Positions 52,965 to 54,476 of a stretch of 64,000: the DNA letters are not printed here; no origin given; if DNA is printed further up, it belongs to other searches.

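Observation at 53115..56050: Three paralogous acidic proteins with E[ED]LYxxW repeat blocks; the first has a SAP/Rho_N-like DNA-binding motif and the third ends in a PhaE-box-like segment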

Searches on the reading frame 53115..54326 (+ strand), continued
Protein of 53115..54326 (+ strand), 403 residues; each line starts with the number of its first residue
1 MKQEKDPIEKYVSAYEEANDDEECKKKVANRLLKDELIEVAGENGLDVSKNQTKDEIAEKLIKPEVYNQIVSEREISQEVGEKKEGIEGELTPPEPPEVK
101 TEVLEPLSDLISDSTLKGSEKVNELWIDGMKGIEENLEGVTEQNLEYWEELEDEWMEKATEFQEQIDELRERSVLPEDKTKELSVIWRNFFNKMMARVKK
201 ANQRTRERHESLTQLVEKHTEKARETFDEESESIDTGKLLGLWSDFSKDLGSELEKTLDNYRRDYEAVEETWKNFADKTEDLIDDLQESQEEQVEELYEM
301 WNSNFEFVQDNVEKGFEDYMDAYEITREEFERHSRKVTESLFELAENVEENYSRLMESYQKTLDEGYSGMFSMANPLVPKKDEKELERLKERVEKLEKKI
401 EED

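Call 32: search_protein_families(library=pfam, proteins=[P0031, P0005, P0006, P0008, P0009, P0011, P0012, P0013, P0014, P0022], max_evalue=0.1)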
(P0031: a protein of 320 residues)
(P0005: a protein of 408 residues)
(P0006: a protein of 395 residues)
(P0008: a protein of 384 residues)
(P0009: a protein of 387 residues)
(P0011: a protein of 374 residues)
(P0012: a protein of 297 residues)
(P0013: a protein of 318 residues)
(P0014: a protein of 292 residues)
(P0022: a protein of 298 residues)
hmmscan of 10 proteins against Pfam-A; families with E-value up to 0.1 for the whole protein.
P0031 (320 aa): 6 families
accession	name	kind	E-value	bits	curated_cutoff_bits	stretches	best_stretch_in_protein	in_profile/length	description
PF00237.24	Ribosomal_L22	-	6.1e-36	123.2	28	1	15-118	1-104/104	Ribosomal protein L22p/L17e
PF07498.18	Rho_N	-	1e-06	29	24.9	1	244-277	8-41/43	Rho termination factor, N-terminal domain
PF18081.7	FANC_SAP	-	0.00018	22.1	23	0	235-274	5-42/51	Fanconi anemia-associated nuclease SAP domain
PF00276.25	Ribosomal_L23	-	0.0097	16.7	30.8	0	251-271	19-39/86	Ribosomal protein L23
PF19960.5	EAD7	-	0.066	13.5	32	0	279-313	4-40/62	Effector-associated domain 7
PF11116.13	DUF2624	-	0.09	14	24.7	0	242-264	16-38/83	Protein of unknown function (DUF2624)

P0005 (408 aa): 7 families
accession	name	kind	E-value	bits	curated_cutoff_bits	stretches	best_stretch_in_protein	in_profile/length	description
PF23362.1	DHX37_C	-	0.00038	20.7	27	1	274-320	16-62/80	DEAH helicase DHX37 C-terminal domain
PF01442.23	Apolipoprotein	-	0.0021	18.2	90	1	258-405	7-148/190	Apolipoprotein A1/A4/E domain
PF08546.17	ApbA_C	-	0.0051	17.6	22.7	1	191-319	10-101/125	Ketopantoate reductase PanE/ApbA C terminal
PF25398.1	CUX1_N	-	0.0066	16.9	27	0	238-333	3-99/116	CUX1-like, N-terminal tRNA-binding arm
PF09361.15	Phasin_2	-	0.028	15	24.9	0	335-376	2-43/100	Phasin protein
PF16078.10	2-oxogl_dehyd_N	-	0.044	13.8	27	0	294-310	6-22/41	2-oxoglutarate dehydrogenase N-terminus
PF18844.6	baeRF_family2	-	0.061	13.9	26.9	0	253-306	92-145/149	Bacterial archaeo-eukaryotic release factor family 2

P0006 (395 aa): 6 families
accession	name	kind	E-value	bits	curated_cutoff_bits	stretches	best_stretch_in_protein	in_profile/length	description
PF01442.23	Apolipoprotein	-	2.1e-07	31.2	90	1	245-378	38-166/190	Apolipoprotein A1/A4/E domain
PF07464.16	ApoLp-III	-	0.00069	20.2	36.3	0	264-320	20-76/146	Apolipophorin-III precursor (apoLp-III)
PF09361.15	Phasin_2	-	0.0061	17.2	24.9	0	274-324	3-53/100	Phasin protein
PF12732.12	YtxH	-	0.019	15.9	37.5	0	339-386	25-59/71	YtxH-like protein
PF23637.1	SH3BP4_C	-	0.037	14.4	27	1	265-327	20-81/110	SH3BP4 C-terminal helical domain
PF06825.17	HSBP1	-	0.05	13.9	28.6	0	183-219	2-38/51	Heat shock factor binding protein 1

P0008 (384 aa): 3 families
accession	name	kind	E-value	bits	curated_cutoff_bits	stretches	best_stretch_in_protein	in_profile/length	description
PF07889.17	DUF1664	-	0.00092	19.7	34.6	1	177-247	27-97/124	Protein of unknown function (DUF1664)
PF18953.6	SAP_new25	-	0.048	13.7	26.3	0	33-60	9-34/51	SAP domain-containing new25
PF02520.22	ANIS5_cation-bd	-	0.09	13.3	29.3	0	287-342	7-60/109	SXP/RAL-2 family protein Ani s 5-like, metal-binding domain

P0009 (387 aa): 2 families
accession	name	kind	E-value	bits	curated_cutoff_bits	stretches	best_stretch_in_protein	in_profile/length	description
PF01442.23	Apolipoprotein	-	3.2e-06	27.4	90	1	236-380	40-188/190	Apolipoprotein A1/A4/E domain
PF07464.16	ApoLp-III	-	0.0099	16.5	36.3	0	205-300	26-125/146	Apolipophorin-III precursor (apoLp-III)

P0011 (374 aa): 21 families
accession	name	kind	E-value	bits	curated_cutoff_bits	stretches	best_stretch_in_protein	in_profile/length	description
PF07464.16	ApoLp-III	-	4.9e-07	30.4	36.3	1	200-296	32-128/146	Apolipophorin-III precursor (apoLp-III)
PF01442.23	Apolipoprotein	-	8.8e-05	22.7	90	1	111-205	36-129/190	Apolipoprotein A1/A4/E domain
PF07889.17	DUF1664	-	0.00061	20.3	34.6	0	305-373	51-118/124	Protein of unknown function (DUF1664)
PF05597.16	Phasin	-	0.00075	20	28.8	1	316-373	64-122/126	Poly(hydroxyalcanoate) granule associated protein (phasin)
PF04513.17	Baculo_PEP_C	-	0.00077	20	38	0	233-285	34-83/140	Baculovirus polyhedron envelope protein, PEP, C terminus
PF01765.24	RRF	-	0.001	19.4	29.7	1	184-269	83-161/164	Ribosome recycling factor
PF11155.13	DUF2935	-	0.0014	19.6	24.4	0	114-195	14-99/121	Domain of unknown function (DUF2935)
PF16566.10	CREPT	-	0.0018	18.8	29.3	1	160-237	43-118/147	Cell-cycle alteration and expression-elevated protein in tumour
PF20155.4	TMP_3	-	0.0058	16.8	41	0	241-278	153-190/192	Tape measure protein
PF02520.22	ANIS5_cation-bd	-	0.009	16.5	29.3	0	146-204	20-78/109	SXP/RAL-2 family protein Ani s 5-like, metal-binding domain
PF09949.15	APP1_cat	-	0.0092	16.4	27.1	1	177-222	92-137/154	Phosphatidate phosphatase APP1, catalytic domain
PF03036.21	Perilipin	-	0.0092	15.5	33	0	225-352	251-377/403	Perilipin family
PF08066.17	PMC2NT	-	0.011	16.8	23.3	0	282-347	18-86/91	PMC2NT (NUC016) domain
PF06013.18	WXG100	-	0.015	16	27.3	0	162-193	48-79/86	Proteins of 100 residues with WXG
PF04508.17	Pox_A_type_inc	-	0.017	15.4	21.4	0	356-374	1-19/23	Viral A-type inclusion protein repeat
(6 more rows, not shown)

P0012 (297 aa): 9 families
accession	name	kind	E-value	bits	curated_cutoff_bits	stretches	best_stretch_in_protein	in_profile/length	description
PF07464.16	ApoLp-III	-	1.2e-05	25.9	36.3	1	153-248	41-132/146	Apolipophorin-III precursor (apoLp-III)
PF01442.23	Apolipoprotein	-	0.00023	21.4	90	0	174-224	92-142/190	Apolipoprotein A1/A4/E domain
PF04614.17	Pex19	-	0.0026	18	22.2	1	146-250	6-114/249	Pex19 protein family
PF08385.17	DHC_N1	-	0.0026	16.9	28.3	1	167-247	230-309/562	Dynein heavy chain, N-terminal region 1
PF21108.3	MDN1_4th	-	0.0028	18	27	0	46-98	14-65/81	Midasin AAA+ ATPase lid domain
PF23363.1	DUF7089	-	0.013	15.4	27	0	30-70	159-199/258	Family of unknown function (DUF7089)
PF09903.14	DUF2130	-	0.021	14.6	26.7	1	199-258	176-235/255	Uncharacterized protein conserved in bacteria (DUF2130)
PF09602.15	PhaP_Bmeg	-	0.045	14.1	28.3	0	36-122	47-130/168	Polyhydroxyalkanoic acid inclusion protein (PhaP_Bmeg)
PF04108.17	ATG17_like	-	0.059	13.3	43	1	35-234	118-312/355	Autophagy protein ATG17-like domain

P0013 (318 aa): 23 families
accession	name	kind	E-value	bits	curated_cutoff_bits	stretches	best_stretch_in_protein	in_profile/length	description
PF01442.23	Apolipoprotein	-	3.8e-05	23.9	90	1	192-309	2-98/190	Apolipoprotein A1/A4/E domain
PF25547.1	WXG100_2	-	0.00032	21.1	27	0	184-252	33-97/150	WXG100 like domain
PF04108.17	ATG17_like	-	0.00039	20.4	43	1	150-308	111-263/355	Autophagy protein ATG17-like domain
PF11887.13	Mce4_CUP1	-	0.00045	20.3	32.6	1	183-299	61-174/222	Cholesterol uptake porter CUP1 of Mce4, putative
PF12729.13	4HB_MCP_1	-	0.00059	19.9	27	1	164-238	30-105/181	Four helix bundle sensory module for signal transduction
PF06248.19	Zw10_N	-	0.00068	20.6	26.3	0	181-233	12-64/93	Centromere/kinetochore Zw10 N-terminal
PF16326.10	ABC_tran_CTD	-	0.0018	18.9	32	0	294-314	10-30/69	ABC transporter C-terminal domain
PF02601.20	Exonuc_VII_L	-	0.0018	18.3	35.9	0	181-295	156-253/315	Exonuclease VII, large subunit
PF25389.2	DH_ALS2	-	0.0032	18.2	31.2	0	204-273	25-91/178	ALS2, DBL homology domain (DH-domain)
PF20155.4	TMP_3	-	0.005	17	41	0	211-249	148-186/192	Tape measure protein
PF07739.18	TipAS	-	0.007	17.3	23.8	0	38-106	29-97/117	TipAS antibiotic-recognition domain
PF01923.23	Cob_adeno_trans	-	0.0075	16.8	24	0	137-232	19-113/171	Cobalamin adenosyltransferase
PF12325.13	TMF_TATA_bd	-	0.01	16.4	29.1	0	292-314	19-41/115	TATA element modulatory factor 1 TATA binding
PF04513.17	Baculo_PEP_C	-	0.013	16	38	0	166-243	17-91/140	Baculovirus polyhedron envelope protein, PEP, C terminus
PF22373.2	MG491_central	-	0.018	15.7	27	1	238-314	53-125/132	Organelle protein MG491, central domain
PF05597.16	Phasin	-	0.018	15.6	28.8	0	243-312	63-125/126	Poly(hydroxyalcanoate) granule associated protein (phasin)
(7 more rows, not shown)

P0014 (292 aa): 4 families
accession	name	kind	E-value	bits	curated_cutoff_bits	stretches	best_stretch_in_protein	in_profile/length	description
PF23067.1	MG280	-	0.022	14.7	27.4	0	233-291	34-93/259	Uncharacterised protein MG280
PF04508.17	Pox_A_type_inc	-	0.031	14.6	21.4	1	276-292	2-18/23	Viral A-type inclusion protein repeat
PF07464.16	ApoLp-III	-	0.053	14.1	36.3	0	24-104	5-87/146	Apolipophorin-III precursor (apoLp-III)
PF06103.16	DUF948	-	0.093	13.4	37.2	0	137-171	29-63/89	Bacterial protein of unknown function (DUF948)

P0022 (298 aa): 5 families
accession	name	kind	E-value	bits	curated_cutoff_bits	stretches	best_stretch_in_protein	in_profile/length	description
PF11695.14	DUF3291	-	0.0035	17.5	23.5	1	100-205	18-126/139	Domain of unknown function (DUF3291)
PF15306.11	LIN37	-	0.0048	17.5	27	1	183-237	92-148/159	LIN37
PF06409.17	NPIP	-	0.0053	17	27.5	0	217-251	77-111/207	Nuclear pore complex interacting protein (NPIP)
PF07464.16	ApoLp-III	-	0.039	14.5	36.3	0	165-245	53-130/146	Apolipophorin-III precursor (apoLp-III)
PF20715.2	DUF6827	-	0.058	13.6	26.9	1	28-92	73-135/158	Domain of unknown function (DUF6827)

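Call 33: fold_search(model_id=the predicted structure, library=pdb)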
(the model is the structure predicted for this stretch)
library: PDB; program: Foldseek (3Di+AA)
matches with E <= 10: 291; with E <= 0.001: 0
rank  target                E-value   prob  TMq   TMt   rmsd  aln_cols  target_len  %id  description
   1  8f7n                  1.1e-01  0.15  0.13  0.14  42.9       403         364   14  Crystal structure of chemoreceptor McpZ ligand sensing domain (released 2023-07-05)
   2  8d9p                  2.0e-01  0.98  0.29  0.48   7.3       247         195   12  De Novo Photosynthetic Reaction Center Protein Equipped with Heme B and Mn(II) cations (released 2022-09-28)
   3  6z0c_D                2.0e-01  0.92  0.26  0.47  10.2       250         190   14  Structure of in silico modelled artificial Maquette-3 protein (released 2021-03-17)
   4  2efl                  2.0e-01  0.33  0.17  0.22  38.7       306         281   15  Crystal structure of the EFC domain of formin-binding protein 17 (released 2007-05-29)
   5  2v0o_B                2.7e-01  0.60  0.22  0.30  39.5       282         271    8  FCHO2 F-BAR domain (released 2007-06-26)
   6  4iwq                  2.8e-01  0.16  0.13  0.09  38.4       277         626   14  Crystal structure and mechanism of activation of TBK1 (released 2013-03-13)
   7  4kik_B                3.0e-01  0.28  0.17  0.12  28.5       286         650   14  Human IkB kinase beta (released 2013-06-26)
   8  6z0c_A                3.1e-01  0.89  0.26  0.45   9.9       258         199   14  Structure of in silico modelled artificial Maquette-3 protein (released 2021-03-17)
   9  7n6g_3O               3.4e-01  0.28  0.18  0.21  45.8       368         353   11  C1 of central pair (released 2022-05-18)
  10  4iwp                  3.4e-01  0.13  0.13  0.09  38.9       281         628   14  Crystal structure and mechanism of activation of TBK1 (released 2013-03-13)
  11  6z0c_B                3.7e-01  0.89  0.27  0.48   9.8       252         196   13  Structure of in silico modelled artificial Maquette-3 protein (released 2021-03-17)
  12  7sqc_1K               3.9e-01  0.28  0.19  0.21  44.6       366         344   11  Ciliary C1 central pair apparatus isolated from Chlamydomonas reinhardtii (released 2022-04-13)
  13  7n6g_3R               3.9e-01  0.23  0.17  0.19  49.7       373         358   12  C1 of central pair (released 2022-05-18)
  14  2v0o_A                4.1e-01  0.51  0.22  0.30  40.1       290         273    9  FCHO2 F-BAR domain (released 2007-06-26)
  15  5vjs                  4.2e-01  0.94  0.29  0.48   6.7       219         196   12  De Novo Photosynthetic Reaction Center Protein Equipped with Heme B, a synthetic Zn porphyrin, and Zn(II) cations (released 2018-04-25)
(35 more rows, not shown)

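Call 40: find_encoding_contigs(protein=P0012, flank=6000, max_places=3)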
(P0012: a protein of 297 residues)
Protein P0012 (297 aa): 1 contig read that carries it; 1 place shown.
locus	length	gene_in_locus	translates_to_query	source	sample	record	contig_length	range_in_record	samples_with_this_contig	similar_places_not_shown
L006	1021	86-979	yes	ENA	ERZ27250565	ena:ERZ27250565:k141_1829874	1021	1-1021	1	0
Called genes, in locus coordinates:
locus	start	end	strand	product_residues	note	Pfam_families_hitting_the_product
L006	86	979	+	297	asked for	PF07464:ApoLp-III (faint)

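Call 42: find_encoding_contigs(protein=P0009, flank=7000, max_places=2)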
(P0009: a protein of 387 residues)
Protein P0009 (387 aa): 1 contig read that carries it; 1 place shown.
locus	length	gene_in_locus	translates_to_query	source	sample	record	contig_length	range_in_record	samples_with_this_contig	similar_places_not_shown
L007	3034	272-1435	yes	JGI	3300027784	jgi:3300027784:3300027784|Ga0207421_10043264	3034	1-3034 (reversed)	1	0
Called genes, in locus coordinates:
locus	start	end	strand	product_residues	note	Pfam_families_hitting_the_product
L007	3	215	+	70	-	?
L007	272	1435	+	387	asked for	PF01442:Apolipoprotein (weak)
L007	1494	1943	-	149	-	PF09999:DUF2240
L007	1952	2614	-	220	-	PF00977:His_biosynth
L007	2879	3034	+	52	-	?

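Call 43: find_encoding_contigs(protein=P0011, flank=7000, max_places=2)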
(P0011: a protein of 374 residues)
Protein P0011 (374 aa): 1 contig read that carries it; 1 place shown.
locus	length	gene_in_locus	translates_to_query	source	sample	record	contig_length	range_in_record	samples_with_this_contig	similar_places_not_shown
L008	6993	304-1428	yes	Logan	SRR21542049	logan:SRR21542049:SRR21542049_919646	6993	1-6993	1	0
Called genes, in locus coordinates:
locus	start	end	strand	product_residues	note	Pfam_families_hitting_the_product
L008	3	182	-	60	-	?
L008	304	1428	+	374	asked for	PF07464:ApoLp-III (faint)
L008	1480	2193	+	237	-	PF04282:DUF438 (weak), PF01814:Hemerythrin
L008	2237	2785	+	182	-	PF14196:ATC_hydrolase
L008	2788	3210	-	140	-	-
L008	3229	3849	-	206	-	PF04654:DUF599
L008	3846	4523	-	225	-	PF00535:Glycos_transf_2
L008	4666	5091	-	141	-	-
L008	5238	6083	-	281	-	PF17032:Zn_ribbon_15 (faint), PF07191:Zn_ribbon_6 (faint), PF10571:UPF0547 (faint), PF12773:DZR, PF13248:Zn_ribbon_3 (faint), PF18912:DZR_2 (faint), PF12773:DZR, PF13240:Zn_Ribbon_1 (weak), +1 more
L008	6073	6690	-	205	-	-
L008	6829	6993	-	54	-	?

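Call 44: find_encoding_contigs(protein=P0013, flank=7000, max_places=2)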
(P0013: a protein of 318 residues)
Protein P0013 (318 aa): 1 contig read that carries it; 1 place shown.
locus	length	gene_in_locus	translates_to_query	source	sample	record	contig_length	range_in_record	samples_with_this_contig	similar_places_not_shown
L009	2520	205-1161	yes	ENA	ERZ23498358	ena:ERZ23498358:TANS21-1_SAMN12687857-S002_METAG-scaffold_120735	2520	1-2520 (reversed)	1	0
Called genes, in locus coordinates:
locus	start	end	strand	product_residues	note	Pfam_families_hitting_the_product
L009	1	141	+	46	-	?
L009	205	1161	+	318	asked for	-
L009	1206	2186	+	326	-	PF09712:PHA_synth_III_E (weak)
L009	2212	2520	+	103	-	?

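Call 45: find_encoding_contigs(protein=P0014, flank=7000, max_places=2)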
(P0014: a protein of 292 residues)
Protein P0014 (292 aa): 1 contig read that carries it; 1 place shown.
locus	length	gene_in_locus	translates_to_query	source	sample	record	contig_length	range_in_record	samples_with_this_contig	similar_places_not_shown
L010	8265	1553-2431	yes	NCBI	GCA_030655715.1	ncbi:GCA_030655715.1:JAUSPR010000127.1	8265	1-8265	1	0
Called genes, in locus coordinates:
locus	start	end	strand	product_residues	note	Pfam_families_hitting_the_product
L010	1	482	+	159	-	?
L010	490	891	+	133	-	-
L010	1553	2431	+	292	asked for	-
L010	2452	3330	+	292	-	-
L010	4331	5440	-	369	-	PF04465:DUF499 (weak)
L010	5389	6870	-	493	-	PF04465:DUF499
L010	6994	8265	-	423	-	PF13749:HATPase_c_4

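Call 55: find_related_loci(query=A1, collection=genome_contigs, flank=8000)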
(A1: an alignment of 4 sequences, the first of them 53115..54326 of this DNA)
Query A1 (403 aa) in genome_contigs; peptide patterns used: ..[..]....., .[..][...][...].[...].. (x = any residue, [..] = any of these).
484 stretches matched a pattern; 6 encode a relative of the query (tblastn E <= 1e-3); 6 distinct loci.
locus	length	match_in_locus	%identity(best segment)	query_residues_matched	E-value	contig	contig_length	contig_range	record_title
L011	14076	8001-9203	46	1-403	5e-113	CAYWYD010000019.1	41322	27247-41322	MAG TPA_asm: uncultured Thermoplasmata archaeon isolate ERP127260_co1_119 genome assembly, contig: NODE_269_length_41322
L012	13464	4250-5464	45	1-403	1e-101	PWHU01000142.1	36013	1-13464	MAG: Thermoplasmata archaeon isolate T1Sed10_113R1 T1-Sed10-C728, whole genome shotgun sequence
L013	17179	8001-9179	41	5-393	3e-92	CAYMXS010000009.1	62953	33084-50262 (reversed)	MAG TPA_asm: uncultured Thermoplasmata archaeon isolate ERP127260_co1_112 genome assembly, contig: NODE_95_length_62953_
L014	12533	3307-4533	47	1-403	2e-98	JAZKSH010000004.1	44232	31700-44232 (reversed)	MAG: Thermoplasmatota archaeon isolate NA-30cm_bin.11 NODE_67_length_44232_cov_9.397220, whole genome shotgun sequence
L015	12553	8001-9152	34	1-400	3e-62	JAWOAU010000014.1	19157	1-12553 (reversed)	MAG: Thermoplasmata archaeon isolate BLK2-2.bin.13 k191_1592490, whole genome shotgun sequence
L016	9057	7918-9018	33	9-401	1e-55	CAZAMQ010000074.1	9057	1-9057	MAG TPA_asm: uncultured Thermoplasmata archaeon isolate SRP141376_co1_89 genome assembly, contig: NODE_13822_length_9057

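Call 67: list_cluster_members(proteins=[P0012, P0013, P0014, P0015, P0017, P0018, P0022, P0029, P0040, P0036])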
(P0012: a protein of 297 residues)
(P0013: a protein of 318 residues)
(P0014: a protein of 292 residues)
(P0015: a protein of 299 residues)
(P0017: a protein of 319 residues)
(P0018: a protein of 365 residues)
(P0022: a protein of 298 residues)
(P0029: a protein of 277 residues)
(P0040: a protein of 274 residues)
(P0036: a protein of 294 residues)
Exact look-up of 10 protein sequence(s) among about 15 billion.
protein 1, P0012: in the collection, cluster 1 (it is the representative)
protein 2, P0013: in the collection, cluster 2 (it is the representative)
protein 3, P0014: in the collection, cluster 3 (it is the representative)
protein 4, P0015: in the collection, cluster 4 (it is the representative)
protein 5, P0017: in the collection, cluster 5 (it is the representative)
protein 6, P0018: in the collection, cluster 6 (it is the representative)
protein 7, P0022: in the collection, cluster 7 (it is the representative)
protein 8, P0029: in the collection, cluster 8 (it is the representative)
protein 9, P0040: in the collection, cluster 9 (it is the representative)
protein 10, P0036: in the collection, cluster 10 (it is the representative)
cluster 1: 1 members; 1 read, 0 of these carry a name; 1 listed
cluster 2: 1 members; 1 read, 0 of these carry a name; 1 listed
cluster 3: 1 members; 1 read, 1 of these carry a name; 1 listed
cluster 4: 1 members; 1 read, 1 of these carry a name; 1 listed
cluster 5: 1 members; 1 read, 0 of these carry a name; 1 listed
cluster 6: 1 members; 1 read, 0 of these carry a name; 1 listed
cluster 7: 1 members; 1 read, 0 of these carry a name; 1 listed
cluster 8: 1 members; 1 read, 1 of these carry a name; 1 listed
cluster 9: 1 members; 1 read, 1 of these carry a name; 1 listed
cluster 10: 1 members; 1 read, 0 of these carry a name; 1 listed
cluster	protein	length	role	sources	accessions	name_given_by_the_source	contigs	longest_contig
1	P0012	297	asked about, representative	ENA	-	-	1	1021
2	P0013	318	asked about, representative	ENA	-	-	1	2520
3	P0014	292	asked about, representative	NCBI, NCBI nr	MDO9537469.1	MAG: hypothetical protein Q7J68_04030 [Thermoplasmata archaeon] | hypothetical protein [Thermoplasmata archaeon]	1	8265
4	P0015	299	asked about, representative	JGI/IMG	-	hypothetical protein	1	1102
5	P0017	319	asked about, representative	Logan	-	-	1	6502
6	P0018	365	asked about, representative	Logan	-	-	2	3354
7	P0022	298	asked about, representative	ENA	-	-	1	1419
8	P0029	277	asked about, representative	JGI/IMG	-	hypothetical protein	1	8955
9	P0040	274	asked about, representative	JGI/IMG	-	hypothetical protein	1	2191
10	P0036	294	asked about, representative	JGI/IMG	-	-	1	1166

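Call 68: find_encoding_contigs(protein=P0029, flank=6000, max_places=1)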
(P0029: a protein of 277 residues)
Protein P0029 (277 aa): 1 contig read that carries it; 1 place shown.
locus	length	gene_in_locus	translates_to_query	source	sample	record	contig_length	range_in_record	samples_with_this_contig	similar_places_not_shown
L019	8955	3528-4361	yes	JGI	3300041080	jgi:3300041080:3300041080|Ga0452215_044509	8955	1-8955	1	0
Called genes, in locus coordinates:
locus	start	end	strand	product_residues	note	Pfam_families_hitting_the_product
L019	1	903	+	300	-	?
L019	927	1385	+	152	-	PF08327:AHSA1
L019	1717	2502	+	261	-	PF00106:adh_short, PF08659:KR, PF13561:adh_short_C2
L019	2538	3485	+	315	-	-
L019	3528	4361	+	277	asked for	PF09712:PHA_synth_III_E (faint)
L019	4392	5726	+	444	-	PF07167:PhaC_N, PF00561:Abhydrolase_1, PF12146:Hydrolase_4 (weak), PF11339:DUF3141, PF14520:HHH_5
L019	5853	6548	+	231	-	PF00378:ECH_1, PF16113:ECH_2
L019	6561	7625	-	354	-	PF01047:MarR (faint), PF01978:TrmB (faint)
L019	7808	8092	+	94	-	-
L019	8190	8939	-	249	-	PF05763:DUF835, PF24336:DUF7504 (faint), PF05763:DUF835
